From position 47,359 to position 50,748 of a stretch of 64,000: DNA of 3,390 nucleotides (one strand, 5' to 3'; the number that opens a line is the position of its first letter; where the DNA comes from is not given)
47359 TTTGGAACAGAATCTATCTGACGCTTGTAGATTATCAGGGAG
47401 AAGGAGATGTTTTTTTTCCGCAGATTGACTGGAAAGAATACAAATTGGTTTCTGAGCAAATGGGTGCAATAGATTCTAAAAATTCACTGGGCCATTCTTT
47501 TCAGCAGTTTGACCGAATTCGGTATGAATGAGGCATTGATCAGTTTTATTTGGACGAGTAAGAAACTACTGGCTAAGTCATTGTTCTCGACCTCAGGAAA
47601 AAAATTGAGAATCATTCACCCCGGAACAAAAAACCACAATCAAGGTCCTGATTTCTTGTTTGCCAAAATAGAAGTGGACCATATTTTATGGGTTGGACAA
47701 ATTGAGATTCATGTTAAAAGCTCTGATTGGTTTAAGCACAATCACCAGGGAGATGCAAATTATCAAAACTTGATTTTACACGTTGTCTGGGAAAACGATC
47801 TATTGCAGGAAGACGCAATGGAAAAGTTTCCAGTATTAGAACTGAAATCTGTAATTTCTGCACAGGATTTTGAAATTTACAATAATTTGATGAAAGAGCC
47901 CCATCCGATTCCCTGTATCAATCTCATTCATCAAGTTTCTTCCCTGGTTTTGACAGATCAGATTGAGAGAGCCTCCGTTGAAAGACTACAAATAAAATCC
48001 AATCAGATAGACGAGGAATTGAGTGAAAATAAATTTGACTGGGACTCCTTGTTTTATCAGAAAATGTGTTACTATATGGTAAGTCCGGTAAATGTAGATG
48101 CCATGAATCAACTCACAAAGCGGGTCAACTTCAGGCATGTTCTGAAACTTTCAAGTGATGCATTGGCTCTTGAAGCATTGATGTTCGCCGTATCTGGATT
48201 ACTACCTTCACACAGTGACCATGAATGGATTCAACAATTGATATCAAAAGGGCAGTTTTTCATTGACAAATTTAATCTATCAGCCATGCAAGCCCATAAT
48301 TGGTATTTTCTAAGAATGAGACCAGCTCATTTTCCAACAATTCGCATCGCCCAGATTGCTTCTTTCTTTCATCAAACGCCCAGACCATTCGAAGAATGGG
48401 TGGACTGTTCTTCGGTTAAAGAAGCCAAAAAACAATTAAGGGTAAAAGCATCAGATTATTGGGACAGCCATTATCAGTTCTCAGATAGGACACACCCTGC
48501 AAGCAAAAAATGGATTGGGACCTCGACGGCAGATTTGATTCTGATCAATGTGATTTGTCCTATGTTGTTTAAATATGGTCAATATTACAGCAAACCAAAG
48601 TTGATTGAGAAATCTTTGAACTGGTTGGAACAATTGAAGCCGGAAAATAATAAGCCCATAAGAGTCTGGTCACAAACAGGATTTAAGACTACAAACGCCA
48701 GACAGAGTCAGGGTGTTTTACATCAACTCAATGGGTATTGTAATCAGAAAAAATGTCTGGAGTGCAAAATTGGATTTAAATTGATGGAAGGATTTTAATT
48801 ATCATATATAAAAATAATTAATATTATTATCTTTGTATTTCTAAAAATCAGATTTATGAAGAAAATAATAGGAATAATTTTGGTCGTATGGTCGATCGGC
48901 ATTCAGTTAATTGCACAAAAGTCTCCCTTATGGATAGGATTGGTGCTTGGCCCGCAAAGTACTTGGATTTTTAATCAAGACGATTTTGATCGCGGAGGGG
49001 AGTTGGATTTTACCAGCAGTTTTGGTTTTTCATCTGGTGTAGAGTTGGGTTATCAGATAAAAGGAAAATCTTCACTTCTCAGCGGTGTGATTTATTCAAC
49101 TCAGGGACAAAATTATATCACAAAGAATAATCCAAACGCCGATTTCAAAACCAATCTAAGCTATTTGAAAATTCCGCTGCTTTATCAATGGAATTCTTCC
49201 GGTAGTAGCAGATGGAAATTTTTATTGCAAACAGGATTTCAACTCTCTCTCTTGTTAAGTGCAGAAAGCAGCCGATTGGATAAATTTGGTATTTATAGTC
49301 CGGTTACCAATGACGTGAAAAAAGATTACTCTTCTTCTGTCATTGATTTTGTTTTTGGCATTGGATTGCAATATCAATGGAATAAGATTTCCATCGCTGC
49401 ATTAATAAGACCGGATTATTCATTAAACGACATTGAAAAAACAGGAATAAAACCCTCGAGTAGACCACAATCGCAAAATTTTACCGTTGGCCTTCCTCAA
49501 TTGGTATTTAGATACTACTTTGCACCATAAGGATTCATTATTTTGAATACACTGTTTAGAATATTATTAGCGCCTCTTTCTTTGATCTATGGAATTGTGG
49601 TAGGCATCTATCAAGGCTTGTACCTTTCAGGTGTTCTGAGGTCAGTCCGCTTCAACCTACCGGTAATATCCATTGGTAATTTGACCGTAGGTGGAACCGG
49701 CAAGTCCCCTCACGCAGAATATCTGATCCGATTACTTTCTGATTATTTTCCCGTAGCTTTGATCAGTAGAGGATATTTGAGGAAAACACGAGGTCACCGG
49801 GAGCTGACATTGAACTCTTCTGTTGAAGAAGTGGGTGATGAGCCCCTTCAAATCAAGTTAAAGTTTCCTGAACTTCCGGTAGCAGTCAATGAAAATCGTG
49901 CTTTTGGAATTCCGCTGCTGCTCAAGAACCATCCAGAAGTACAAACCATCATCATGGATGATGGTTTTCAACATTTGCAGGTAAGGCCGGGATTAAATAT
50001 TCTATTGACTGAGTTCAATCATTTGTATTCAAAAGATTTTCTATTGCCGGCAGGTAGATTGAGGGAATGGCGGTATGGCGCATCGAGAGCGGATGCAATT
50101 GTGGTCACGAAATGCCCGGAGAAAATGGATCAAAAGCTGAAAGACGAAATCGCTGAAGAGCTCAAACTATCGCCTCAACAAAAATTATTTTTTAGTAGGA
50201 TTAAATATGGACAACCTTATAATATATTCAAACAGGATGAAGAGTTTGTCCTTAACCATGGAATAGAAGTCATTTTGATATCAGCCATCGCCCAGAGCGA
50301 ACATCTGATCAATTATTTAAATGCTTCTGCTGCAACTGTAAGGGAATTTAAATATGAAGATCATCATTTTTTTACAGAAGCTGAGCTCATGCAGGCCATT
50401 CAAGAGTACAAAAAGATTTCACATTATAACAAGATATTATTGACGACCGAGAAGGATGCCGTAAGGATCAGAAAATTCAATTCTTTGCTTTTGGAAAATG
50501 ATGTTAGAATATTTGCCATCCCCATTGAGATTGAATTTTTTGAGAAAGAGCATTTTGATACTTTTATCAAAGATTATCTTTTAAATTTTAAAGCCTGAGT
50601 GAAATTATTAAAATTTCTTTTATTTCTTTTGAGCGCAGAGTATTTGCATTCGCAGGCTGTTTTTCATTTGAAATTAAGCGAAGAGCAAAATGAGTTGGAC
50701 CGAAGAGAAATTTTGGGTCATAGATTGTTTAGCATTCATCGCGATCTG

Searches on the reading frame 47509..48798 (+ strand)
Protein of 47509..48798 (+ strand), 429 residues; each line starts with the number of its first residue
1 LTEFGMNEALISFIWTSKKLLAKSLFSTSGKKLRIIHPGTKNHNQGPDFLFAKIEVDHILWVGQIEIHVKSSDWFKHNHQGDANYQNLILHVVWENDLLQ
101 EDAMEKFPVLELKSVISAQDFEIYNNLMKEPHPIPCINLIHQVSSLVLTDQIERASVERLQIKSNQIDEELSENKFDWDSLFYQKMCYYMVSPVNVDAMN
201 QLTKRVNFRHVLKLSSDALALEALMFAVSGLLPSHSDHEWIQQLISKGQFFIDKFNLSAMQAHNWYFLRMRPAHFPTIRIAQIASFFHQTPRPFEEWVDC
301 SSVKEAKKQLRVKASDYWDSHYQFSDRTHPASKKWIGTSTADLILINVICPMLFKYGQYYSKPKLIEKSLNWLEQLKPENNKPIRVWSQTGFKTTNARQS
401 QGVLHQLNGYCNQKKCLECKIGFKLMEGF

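Call 54: search_protein_families(library=pfam, proteins=[window:47509-48798:+], max_evalue=0.00001)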
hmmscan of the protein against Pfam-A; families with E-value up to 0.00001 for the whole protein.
window:47509-48798:+ (429 aa): 1 family
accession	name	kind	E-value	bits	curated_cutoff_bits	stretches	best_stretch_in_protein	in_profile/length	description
PF11013.13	DUF2851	-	3.9e-117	391.9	25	1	8-382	1-375/375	Protein of unknown function (DUF2851)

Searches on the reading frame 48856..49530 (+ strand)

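Call 54: search_protein_families(library=pfam, proteins=[window:48856-49530:+], max_evalue=0.00001)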
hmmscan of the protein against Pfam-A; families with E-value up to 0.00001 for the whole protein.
window:48856-49530:+ (224 aa): 1 family
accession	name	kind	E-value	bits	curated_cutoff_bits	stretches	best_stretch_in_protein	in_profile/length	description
PF13568.12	OMP_b-brl_2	-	1.7e-13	51.5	27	1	27-193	11-173/175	Outer membrane protein beta-barrel domain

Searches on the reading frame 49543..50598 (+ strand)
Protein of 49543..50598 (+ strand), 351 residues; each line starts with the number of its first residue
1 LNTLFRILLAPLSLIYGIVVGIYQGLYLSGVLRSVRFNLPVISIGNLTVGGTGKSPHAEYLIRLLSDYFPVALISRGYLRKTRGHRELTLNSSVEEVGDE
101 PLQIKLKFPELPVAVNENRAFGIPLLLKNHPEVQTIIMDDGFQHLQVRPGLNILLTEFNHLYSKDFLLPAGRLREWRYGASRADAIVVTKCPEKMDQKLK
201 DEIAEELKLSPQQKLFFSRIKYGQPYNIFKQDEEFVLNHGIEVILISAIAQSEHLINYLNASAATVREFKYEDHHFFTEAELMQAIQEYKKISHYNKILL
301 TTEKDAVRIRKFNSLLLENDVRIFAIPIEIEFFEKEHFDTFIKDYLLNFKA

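Call 54: search_protein_families(library=pfam, proteins=[window:49543-50598:+], max_evalue=0.00001)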
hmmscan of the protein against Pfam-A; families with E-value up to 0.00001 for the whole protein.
window:49543-50598:+ (351 aa): 1 family
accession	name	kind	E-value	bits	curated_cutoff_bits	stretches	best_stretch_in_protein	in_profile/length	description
PF02606.20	LpxK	-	7e-75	252.6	27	1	6-345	2-326/328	Tetraacyldisaccharide-1-P 4'-kinase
